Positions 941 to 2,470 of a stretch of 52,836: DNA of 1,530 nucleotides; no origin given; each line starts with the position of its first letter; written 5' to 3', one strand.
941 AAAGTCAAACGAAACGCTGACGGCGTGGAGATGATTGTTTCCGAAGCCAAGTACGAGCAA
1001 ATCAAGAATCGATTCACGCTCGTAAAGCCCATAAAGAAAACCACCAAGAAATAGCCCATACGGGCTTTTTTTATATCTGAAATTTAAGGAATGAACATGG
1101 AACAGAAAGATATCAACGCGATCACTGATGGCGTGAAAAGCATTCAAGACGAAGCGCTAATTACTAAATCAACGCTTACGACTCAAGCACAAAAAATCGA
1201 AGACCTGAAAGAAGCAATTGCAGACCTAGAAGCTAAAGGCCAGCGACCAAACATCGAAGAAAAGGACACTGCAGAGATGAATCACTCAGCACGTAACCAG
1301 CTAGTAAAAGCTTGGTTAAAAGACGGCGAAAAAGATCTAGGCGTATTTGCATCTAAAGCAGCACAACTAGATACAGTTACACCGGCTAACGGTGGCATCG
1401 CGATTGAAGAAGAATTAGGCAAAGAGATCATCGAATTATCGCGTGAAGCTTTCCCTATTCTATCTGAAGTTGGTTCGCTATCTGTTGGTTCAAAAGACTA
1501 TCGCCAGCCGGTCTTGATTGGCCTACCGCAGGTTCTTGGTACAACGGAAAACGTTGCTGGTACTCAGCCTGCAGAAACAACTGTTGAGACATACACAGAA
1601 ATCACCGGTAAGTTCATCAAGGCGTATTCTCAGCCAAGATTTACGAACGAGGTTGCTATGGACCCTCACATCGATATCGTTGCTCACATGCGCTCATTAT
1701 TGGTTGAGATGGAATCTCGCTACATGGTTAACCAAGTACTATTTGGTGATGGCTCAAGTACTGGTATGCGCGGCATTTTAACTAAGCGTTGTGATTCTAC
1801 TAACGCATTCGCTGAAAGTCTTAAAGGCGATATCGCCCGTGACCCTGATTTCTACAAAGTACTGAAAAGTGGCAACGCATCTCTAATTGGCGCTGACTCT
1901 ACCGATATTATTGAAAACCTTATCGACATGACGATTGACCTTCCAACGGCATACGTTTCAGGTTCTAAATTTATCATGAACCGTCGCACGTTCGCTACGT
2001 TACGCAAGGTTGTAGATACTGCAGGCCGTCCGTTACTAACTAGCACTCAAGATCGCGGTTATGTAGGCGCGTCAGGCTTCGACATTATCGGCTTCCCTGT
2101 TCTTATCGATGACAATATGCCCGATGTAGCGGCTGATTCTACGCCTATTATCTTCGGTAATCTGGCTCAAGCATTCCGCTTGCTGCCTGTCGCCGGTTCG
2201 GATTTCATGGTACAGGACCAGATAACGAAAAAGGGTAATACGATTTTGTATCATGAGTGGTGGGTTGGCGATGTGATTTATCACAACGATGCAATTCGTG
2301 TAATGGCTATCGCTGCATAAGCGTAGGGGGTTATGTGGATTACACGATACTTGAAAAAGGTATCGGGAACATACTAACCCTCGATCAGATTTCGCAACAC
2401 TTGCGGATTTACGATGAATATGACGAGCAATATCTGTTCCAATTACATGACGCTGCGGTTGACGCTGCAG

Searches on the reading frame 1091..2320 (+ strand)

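Call 10: search_protein_families(library=phrogs, proteins=[window:1091-2320:+])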
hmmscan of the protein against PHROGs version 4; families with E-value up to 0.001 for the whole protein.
window:1091-2320:+ (409 aa): 3 families
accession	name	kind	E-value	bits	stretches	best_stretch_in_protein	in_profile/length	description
phrog_10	-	head and packaging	5.4e-39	135.7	1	6-406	270-634/752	major head protein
phrog_15928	-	head and packaging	1.9e-18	68.1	1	266-408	42-180/185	major head protein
phrog_2263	-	head and packaging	4.6e-06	26.8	1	267-368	406-504/551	major head protein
